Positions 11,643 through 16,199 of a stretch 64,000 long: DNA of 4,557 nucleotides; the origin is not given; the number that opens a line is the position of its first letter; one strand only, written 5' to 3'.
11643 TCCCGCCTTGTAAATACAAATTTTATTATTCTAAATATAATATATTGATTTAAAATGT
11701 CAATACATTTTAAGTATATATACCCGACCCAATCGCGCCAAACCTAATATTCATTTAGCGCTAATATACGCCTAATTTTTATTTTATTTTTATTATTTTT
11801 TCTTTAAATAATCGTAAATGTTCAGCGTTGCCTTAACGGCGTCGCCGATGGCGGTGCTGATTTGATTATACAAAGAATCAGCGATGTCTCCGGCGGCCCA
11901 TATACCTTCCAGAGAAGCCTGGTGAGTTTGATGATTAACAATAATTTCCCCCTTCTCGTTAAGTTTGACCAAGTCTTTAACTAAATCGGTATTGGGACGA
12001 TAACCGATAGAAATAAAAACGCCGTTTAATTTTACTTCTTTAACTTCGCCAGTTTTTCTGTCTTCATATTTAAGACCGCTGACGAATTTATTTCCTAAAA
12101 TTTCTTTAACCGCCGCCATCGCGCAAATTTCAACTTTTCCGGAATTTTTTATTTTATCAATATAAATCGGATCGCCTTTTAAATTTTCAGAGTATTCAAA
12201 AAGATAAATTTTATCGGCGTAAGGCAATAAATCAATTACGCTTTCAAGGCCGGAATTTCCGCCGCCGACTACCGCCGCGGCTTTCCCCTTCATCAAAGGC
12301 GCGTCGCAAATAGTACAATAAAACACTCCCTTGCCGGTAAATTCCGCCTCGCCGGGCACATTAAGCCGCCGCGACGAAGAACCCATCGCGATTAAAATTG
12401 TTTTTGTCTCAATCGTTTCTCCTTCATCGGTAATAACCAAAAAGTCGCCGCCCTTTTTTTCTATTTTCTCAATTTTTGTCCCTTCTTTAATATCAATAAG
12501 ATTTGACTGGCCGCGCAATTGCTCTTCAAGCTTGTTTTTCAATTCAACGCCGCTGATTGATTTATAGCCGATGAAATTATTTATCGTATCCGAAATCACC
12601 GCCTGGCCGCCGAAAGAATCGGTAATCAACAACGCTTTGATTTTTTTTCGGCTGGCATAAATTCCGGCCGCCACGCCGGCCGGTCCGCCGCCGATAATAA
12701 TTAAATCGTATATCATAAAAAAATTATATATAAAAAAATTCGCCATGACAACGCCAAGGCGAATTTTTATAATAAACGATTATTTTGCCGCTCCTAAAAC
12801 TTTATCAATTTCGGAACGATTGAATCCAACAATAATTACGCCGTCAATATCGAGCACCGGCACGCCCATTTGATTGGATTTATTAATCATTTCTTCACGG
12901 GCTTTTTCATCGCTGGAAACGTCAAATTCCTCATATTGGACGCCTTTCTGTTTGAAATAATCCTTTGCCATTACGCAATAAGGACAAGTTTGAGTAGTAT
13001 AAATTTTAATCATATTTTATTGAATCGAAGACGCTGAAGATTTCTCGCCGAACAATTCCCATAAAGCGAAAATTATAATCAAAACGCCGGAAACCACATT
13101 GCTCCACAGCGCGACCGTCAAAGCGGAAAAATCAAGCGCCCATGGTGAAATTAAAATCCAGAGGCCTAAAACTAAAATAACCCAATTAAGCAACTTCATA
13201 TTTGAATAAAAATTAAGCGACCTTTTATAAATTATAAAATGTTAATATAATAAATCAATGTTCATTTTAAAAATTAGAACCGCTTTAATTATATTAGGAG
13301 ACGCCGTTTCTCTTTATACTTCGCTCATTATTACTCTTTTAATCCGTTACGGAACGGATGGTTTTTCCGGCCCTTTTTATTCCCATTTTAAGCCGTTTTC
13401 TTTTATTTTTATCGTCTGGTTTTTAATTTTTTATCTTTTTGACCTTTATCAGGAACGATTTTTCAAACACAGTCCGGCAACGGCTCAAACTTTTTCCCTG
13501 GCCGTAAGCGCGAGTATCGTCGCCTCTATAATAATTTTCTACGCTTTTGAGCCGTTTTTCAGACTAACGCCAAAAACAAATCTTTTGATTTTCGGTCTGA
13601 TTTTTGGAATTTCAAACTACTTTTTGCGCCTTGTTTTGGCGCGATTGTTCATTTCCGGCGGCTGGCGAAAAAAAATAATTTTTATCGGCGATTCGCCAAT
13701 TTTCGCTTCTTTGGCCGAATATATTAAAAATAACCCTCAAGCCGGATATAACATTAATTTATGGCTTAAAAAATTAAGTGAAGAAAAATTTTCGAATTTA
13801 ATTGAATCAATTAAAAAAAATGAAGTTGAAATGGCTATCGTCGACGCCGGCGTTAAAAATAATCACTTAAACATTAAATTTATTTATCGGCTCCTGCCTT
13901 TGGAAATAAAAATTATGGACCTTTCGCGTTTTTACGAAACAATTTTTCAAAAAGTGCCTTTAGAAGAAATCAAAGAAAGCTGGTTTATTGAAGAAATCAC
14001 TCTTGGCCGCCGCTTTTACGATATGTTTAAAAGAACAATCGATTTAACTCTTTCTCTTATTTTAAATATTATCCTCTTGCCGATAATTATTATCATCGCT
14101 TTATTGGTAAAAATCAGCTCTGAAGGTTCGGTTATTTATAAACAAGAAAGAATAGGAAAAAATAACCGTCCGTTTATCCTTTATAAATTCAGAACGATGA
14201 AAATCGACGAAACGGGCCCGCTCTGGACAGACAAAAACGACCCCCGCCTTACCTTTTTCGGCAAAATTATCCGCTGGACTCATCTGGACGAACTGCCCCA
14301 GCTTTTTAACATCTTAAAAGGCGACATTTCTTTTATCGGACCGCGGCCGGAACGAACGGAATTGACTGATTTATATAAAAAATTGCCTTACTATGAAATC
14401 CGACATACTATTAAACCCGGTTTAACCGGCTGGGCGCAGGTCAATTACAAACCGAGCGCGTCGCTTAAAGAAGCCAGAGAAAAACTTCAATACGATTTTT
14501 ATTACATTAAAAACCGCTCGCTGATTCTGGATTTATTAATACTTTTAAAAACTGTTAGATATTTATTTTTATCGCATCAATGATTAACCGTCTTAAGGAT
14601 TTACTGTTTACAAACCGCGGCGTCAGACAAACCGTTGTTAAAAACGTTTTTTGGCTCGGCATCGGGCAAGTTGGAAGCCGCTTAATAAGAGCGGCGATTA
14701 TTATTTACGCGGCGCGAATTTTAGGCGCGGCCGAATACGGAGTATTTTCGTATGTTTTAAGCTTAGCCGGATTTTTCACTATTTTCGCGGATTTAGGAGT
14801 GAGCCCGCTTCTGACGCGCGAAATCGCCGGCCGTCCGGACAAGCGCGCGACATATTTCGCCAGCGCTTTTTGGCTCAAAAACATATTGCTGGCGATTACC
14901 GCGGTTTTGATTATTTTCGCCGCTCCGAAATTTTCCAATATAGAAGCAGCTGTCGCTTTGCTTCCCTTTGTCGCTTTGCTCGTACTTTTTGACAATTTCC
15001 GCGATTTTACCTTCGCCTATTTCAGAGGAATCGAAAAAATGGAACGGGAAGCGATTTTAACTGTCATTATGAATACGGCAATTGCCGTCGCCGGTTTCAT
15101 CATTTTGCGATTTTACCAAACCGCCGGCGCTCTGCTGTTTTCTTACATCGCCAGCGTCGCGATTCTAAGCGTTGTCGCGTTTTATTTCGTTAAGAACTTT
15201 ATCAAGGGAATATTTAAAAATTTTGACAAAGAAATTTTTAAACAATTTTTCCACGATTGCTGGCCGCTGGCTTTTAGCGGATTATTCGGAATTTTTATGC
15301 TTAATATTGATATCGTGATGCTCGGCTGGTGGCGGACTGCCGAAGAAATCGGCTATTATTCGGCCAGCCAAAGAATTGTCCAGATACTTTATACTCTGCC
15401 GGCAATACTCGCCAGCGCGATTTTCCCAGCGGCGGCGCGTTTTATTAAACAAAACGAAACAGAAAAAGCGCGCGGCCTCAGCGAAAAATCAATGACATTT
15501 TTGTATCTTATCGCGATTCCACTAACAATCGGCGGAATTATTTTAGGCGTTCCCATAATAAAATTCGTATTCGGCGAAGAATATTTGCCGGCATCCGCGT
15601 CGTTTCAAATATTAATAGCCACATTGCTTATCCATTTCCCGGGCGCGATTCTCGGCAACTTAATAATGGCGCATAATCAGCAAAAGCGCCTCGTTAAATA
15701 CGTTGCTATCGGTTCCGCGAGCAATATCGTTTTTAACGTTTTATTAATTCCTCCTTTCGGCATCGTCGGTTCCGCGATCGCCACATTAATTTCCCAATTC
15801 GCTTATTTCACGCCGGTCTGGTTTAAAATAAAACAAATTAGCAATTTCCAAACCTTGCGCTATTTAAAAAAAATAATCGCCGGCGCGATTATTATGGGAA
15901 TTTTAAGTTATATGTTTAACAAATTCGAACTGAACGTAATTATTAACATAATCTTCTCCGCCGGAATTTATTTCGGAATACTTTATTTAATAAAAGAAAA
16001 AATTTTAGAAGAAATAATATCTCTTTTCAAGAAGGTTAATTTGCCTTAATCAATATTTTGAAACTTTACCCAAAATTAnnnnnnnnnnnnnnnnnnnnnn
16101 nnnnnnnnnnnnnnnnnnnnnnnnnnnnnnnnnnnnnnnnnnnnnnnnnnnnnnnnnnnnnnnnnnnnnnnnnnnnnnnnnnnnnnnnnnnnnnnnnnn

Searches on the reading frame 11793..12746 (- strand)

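Call 89: search_protein_families(library=pfam, proteins=[window:11793-12746:-], max_evalue=0.001)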
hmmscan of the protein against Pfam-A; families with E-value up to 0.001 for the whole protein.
window:11793-12746:- (317 aa): 10 families
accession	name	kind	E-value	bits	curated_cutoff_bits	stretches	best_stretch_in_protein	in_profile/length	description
PF07992.20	Pyr_redox_2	-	5e-45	154.6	26.1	1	13-302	1-290/291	Pyridine nucleotide-disulphide oxidoreductase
PF13738.12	Pyr_redox_3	-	1.8e-25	90.3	30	2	80-286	92-305/305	Pyridine nucleotide-disulphide oxidoreductase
PF03486.20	HI0933_like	-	2.6e-07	30.8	50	0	14-42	2-30/244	HI0933-like protein Rossmann domain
PF00070.33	Pyr_redox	-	9.4e-06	26.5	22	0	157-227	2-79/82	Pyridine nucleotide-disulphide oxidoreductase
PF01134.28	GIDA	-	3.5e-05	23.5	22.1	0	14-46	1-33/391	Glucose inhibited division protein A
PF05834.18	Lycopene_cycl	-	5.2e-05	22.9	23.4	0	59-126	79-145/380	Lycopene cyclase protein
PF12831.13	FAD_oxidored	-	6.3e-05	22.9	27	1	14-50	1-39/416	FAD dependent oxidoreductase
PF13434.12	Lys_Orn_oxgnase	-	0.00011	21.9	21.3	0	91-176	117-210/339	L-lysine 6-monooxygenase/L-ornithine 5-monooxygenase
PF01266.30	DAO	-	0.0002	21.4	27.9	0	14-44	1-31/353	FAD dependent oxidoreductase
PF00890.30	FAD_binding_2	-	0.00089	19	20.4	0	14-60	1-49/414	FAD binding domain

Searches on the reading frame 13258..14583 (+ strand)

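Call 89: search_protein_families(library=pfam, proteins=[window:13258-14583:+], max_evalue=0.001)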
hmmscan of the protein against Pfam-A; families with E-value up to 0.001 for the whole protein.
window:13258-14583:+ (441 aa): 1 family
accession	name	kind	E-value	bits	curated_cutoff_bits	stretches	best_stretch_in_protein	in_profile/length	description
PF02397.22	Bac_transf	-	5.3e-64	215.5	27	1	258-436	1-177/179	Bacterial sugar transferase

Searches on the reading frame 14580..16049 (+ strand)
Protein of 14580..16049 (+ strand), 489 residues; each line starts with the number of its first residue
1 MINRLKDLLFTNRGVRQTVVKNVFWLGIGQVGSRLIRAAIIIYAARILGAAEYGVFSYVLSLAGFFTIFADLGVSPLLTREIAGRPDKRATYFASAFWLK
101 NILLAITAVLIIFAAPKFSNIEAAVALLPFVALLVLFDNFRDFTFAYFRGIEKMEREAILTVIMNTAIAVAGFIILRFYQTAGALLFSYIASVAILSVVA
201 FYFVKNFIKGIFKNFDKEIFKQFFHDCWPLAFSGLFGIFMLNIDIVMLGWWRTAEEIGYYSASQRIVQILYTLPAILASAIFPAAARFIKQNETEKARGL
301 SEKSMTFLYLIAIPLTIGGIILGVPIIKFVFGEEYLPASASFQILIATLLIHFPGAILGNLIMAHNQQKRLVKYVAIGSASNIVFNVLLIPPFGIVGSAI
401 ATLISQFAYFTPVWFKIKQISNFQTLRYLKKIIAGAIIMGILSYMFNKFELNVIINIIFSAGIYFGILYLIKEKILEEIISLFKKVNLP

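Call 89: search_protein_families(library=pfam, proteins=[window:14580-16049:+], max_evalue=0.001)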
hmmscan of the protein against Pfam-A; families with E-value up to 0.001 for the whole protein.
window:14580-16049:+ (489 aa): 4 families
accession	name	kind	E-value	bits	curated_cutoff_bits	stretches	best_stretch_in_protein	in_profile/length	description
PF01943.22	Polysacc_synt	-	1.4e-37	130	28.2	1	19-287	1-272/274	Polysaccharide biosynthesis protein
PF13440.11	Polysacc_synt_3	-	5.6e-30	105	23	1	45-339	3-292/293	Polysaccharide biosynthesis protein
PF03023.19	MurJ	-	4.2e-09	36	27.4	1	103-449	65-435/451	Lipid II flippase MurJ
PF01554.23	MatE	-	2.7e-08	34.1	24.9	1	229-388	1-161/161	MatE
